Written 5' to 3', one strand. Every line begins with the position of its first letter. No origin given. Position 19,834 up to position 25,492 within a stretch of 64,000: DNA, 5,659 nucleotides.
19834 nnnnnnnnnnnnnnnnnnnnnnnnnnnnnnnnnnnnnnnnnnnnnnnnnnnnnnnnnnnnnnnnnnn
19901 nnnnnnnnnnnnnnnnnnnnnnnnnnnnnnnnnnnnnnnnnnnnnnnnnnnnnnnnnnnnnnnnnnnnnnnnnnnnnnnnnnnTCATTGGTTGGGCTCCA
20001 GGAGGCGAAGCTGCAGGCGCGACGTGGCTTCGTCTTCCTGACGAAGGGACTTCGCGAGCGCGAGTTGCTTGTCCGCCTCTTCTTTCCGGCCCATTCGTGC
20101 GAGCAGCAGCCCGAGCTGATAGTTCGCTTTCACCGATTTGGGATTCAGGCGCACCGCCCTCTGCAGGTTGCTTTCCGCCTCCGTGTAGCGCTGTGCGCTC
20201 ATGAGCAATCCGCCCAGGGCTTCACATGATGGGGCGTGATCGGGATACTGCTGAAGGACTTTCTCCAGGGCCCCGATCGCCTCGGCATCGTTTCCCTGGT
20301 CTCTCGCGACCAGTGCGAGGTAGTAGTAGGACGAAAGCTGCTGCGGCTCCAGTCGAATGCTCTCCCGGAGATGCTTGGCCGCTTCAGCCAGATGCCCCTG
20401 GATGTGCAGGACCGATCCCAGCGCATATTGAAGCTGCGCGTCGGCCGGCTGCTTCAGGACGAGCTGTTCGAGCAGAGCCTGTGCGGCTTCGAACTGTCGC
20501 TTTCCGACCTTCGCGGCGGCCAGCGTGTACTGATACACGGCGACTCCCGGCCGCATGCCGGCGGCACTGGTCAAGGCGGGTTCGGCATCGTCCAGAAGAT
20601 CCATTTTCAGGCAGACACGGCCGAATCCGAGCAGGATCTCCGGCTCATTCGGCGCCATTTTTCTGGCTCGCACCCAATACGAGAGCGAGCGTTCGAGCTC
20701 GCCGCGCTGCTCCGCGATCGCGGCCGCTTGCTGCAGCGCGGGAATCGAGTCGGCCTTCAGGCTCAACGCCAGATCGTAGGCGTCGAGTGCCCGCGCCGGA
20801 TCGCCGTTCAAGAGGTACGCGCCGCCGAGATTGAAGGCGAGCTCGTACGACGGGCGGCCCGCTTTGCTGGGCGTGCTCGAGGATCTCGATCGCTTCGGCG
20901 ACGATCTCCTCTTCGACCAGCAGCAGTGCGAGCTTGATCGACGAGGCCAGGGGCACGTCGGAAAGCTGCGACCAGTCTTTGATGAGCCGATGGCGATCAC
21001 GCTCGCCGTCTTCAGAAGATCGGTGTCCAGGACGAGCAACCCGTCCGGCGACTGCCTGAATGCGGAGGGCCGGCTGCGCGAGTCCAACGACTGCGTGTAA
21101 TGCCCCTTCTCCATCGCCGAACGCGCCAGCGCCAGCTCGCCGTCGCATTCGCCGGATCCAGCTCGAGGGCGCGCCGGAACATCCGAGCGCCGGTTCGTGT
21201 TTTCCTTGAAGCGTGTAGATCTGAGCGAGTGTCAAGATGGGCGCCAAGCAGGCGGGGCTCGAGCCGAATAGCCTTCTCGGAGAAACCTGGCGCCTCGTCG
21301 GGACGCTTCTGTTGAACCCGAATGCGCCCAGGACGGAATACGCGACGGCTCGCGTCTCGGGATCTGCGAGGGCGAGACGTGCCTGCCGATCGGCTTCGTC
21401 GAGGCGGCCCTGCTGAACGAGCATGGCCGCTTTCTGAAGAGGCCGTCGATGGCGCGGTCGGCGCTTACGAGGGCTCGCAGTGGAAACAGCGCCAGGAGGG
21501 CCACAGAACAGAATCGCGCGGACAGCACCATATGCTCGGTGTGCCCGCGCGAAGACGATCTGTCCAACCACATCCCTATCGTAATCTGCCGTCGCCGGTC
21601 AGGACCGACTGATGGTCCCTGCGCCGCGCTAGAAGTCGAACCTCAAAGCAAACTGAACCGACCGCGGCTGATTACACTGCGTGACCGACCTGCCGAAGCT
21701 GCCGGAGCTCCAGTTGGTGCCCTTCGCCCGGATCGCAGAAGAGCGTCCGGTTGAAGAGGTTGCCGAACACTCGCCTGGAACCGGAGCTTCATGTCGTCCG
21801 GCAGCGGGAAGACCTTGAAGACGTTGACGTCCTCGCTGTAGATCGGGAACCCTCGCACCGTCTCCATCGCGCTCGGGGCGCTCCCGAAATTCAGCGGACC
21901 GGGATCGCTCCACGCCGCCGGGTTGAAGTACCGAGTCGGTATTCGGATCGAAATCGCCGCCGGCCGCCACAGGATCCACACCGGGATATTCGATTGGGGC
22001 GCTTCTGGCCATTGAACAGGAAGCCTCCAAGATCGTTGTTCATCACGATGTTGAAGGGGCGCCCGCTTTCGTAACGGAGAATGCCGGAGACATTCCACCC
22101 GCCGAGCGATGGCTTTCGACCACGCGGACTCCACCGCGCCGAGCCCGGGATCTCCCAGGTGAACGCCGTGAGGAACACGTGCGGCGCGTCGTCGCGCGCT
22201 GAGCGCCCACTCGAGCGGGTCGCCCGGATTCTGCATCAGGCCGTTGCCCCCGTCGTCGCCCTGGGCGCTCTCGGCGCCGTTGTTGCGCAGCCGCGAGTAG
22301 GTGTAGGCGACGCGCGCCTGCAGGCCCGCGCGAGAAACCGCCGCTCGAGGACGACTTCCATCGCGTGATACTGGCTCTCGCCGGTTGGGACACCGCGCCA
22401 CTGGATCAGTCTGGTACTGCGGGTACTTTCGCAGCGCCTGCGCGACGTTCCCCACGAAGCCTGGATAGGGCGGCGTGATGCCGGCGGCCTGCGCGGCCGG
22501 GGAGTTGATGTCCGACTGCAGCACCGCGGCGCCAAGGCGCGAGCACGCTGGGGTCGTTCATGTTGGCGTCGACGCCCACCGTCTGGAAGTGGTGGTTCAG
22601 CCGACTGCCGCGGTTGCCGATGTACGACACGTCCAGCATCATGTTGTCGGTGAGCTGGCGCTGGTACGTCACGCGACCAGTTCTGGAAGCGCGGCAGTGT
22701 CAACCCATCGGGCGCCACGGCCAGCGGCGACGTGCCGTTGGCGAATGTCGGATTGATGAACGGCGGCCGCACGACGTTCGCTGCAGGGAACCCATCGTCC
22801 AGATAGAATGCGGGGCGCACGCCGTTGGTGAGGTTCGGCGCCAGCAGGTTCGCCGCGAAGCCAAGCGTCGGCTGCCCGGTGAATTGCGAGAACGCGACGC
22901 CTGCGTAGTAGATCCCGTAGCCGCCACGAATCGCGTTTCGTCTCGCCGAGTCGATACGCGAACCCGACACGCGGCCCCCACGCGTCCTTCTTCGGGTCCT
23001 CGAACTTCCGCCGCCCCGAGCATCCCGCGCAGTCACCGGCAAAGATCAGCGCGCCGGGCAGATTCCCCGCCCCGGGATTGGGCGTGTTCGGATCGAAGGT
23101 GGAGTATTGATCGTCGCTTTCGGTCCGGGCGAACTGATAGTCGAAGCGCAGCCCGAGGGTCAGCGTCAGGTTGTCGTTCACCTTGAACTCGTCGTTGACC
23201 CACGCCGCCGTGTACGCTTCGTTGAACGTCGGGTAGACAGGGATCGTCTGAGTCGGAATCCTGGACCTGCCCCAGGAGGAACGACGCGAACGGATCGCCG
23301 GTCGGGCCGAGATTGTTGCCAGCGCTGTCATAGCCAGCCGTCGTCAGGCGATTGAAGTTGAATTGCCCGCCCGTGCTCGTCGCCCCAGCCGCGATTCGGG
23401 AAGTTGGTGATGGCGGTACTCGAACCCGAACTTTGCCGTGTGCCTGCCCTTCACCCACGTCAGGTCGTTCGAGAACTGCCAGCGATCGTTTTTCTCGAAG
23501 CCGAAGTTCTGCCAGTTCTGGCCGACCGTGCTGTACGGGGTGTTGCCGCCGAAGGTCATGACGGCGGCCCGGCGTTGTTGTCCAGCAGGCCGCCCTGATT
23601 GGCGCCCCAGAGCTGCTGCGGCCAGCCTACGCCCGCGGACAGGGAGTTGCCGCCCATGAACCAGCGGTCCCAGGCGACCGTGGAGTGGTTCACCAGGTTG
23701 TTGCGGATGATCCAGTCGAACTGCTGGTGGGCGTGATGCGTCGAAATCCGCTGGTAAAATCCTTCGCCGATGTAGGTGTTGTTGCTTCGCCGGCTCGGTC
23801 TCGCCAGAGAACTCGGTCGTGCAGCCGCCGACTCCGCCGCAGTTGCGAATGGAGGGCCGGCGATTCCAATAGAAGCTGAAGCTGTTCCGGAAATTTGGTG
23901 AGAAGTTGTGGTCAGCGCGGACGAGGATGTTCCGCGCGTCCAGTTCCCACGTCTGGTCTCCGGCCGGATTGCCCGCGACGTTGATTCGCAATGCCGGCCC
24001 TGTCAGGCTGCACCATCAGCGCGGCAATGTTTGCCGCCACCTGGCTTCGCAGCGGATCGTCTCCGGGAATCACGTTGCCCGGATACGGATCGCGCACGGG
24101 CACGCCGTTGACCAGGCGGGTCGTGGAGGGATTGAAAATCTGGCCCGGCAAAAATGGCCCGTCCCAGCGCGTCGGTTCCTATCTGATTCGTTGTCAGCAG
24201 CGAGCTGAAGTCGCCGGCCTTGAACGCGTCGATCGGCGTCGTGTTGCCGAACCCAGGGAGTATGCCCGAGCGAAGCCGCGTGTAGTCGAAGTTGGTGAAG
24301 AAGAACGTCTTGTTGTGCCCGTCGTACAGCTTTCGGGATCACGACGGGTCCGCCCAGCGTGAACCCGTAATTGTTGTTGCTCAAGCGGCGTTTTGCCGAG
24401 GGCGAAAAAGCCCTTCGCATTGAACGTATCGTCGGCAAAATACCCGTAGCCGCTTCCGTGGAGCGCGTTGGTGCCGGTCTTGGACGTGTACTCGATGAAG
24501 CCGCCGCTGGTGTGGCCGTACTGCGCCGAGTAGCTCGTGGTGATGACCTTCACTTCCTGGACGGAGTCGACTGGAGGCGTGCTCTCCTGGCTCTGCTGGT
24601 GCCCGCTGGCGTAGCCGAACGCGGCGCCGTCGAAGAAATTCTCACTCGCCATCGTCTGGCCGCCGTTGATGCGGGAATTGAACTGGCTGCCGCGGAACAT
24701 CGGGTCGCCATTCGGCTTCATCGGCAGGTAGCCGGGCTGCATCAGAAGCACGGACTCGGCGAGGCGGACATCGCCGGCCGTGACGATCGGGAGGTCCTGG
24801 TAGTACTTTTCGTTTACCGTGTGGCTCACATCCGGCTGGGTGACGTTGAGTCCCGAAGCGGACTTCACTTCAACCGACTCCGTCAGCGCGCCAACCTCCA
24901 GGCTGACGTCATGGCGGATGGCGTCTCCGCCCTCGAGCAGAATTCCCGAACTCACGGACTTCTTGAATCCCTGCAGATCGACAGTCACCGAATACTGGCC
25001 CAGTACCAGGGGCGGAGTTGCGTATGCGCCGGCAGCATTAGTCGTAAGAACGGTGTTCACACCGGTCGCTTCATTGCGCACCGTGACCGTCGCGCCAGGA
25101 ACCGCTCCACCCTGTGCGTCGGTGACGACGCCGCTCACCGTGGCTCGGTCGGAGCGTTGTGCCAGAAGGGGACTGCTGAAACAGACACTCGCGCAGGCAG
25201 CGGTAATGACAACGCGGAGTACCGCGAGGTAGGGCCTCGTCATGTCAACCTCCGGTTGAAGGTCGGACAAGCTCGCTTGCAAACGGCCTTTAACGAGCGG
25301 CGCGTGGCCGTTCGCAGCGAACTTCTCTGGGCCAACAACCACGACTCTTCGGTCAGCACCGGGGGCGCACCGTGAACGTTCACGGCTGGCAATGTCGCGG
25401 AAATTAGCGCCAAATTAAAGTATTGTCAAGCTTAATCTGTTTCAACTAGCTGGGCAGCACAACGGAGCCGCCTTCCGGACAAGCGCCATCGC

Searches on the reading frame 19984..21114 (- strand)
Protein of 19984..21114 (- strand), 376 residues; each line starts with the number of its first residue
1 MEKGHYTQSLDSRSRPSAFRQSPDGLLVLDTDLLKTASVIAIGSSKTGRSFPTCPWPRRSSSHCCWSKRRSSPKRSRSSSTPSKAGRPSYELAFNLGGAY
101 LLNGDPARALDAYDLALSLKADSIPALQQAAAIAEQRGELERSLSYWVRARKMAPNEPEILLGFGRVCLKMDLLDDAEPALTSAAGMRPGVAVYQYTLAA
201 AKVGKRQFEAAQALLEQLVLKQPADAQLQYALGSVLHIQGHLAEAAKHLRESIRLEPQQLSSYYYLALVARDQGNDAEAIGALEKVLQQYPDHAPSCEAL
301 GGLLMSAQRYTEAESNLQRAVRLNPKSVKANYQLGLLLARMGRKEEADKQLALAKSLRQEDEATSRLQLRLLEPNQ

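Call 14: search_protein_families(library=pfam, proteins=[window:19984-21114:-])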
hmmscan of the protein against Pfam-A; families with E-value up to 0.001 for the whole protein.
window:19984-21114:- (376 aa): 24 families
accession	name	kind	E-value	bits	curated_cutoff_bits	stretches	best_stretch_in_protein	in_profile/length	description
PF07719.23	TPR_2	-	4.5e-26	89.2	27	2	263-293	4-34/34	Tetratricopeptide repeat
PF13432.12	TPR_16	-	2.2e-25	89.1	32.7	3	196-258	1-63/65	Tetratricopeptide repeat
PF00515.34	TPR_1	-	5.4e-20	70.7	27.8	0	94-120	5-31/34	Tetratricopeptide repeat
PF14559.12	TPR_19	-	1.5e-19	70.5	25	3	304-367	1-64/68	Tetratricopeptide repeat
PF13181.12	TPR_8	-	2.2e-19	68.3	25.7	0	226-258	1-33/34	Tetratricopeptide repeat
PF13428.12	TPR_14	-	2e-18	65.5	23.5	0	263-300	4-41/44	Tetratricopeptide repeat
PF13431.12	TPR_17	-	1.2e-17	63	24.4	1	317-347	2-32/34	Tetratricopeptide repeat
PF13414.12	TPR_11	-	1.4e-14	54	26.8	2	304-342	4-42/42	TPR repeat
PF13424.12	TPR_12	-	1.8e-14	54.1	30.1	1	260-323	3-74/77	Tetratricopeptide repeat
PF13371.12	TPR_9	-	2.4e-11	43.9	35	1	302-366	3-67/73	Tetratricopeptide repeat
PF12895.13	ANAPC3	-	5.7e-11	43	27.2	3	249-319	12-81/82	Anaphase-promoting complex, cyclosome, subunit 3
PF23914.1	TPR_CcmH_CycH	-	1.1e-10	42.1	42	1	282-362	38-119/158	Cytochrome c-type biogenesis protein H TPR domain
PF13174.12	TPR_6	-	1.7e-09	38.2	26.3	1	262-293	2-33/33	Tetratricopeptide repeat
PF13176.12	TPR_7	-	1.1e-07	31.8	27.9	0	94-121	3-30/36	Tetratricopeptide repeat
PF25064.1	ARM_TT21_5th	-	3.6e-07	30.9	27.8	0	199-285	8-97/117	TT21 fifth ARM repeats domain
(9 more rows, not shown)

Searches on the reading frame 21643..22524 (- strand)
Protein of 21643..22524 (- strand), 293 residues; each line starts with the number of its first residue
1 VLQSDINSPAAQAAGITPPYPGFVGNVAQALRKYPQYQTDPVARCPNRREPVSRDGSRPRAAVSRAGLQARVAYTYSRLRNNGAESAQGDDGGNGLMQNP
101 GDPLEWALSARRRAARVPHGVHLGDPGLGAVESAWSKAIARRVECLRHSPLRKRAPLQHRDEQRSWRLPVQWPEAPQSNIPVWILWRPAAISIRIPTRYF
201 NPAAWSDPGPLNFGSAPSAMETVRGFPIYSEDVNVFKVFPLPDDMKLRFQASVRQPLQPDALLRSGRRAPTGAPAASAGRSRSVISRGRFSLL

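Call 14: search_protein_families(library=pfam, proteins=[window:21643-22524:-])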
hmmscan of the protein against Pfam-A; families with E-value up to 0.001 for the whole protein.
window:21643-22524:- (293 aa): 1 family
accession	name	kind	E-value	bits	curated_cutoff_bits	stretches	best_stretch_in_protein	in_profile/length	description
PF25183.1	OMP_b-brl_4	-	3.2e-09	36.2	30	1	194-251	744-800/838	Outer membrane beta barrel domain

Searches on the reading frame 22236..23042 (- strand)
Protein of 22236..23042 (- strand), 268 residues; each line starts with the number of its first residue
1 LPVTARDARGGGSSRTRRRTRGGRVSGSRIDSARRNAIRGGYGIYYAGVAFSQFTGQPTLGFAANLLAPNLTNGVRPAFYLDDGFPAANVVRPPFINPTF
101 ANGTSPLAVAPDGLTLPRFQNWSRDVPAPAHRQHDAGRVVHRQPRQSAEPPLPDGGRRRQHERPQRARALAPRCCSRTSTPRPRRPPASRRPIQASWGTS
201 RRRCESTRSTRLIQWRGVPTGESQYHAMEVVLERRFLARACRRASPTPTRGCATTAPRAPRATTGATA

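Call 6: search_protein_families(library=pfam, proteins=[window:22236-23042:-])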
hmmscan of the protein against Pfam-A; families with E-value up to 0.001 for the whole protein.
window:22236-23042:- (268 aa): 1 family
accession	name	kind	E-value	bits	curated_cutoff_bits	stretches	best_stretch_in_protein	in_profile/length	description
PF25183.1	OMP_b-brl_4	-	3.1e-08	32.9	30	1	35-126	451-540/838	Outer membrane beta barrel domain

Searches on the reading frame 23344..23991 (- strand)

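Call 6: search_protein_families(library=pfam, proteins=[window:23344-23991:-])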
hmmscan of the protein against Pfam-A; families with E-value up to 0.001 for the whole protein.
window:23344-23991:- (215 aa): 1 family
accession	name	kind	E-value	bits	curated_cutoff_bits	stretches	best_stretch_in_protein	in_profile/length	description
PF25183.1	OMP_b-brl_4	-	1.2e-11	44.2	30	1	18-198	153-313/838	Outer membrane beta barrel domain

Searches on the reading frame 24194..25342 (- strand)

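Call 6: search_protein_families(library=pfam, proteins=[window:24194-25342:-])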
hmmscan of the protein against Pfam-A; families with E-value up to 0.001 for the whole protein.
window:24194-25342:- (382 aa): 5 families
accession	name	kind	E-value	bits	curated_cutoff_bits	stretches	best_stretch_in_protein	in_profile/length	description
PF13620.12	CarboxypepD_reg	-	7e-17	62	32.3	1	68-149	1-82/82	Carboxypeptidase regulatory-like domain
PF25183.1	OMP_b-brl_4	-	1.4e-06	27.5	30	1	287-324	2-42/838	Outer membrane beta barrel domain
PF13715.12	CarbopepD_reg_2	-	4.7e-06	27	32.2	1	69-129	1-58/88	CarboxypepD_reg-like domain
PF02369.22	Big_1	-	0.00042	20.8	34.9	0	60-108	12-63/93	Bacterial Ig-like domain (group 1)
PF17210.9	SdrD_B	-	0.00093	19.8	29.7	0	74-123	17-66/112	SdrD B-like domain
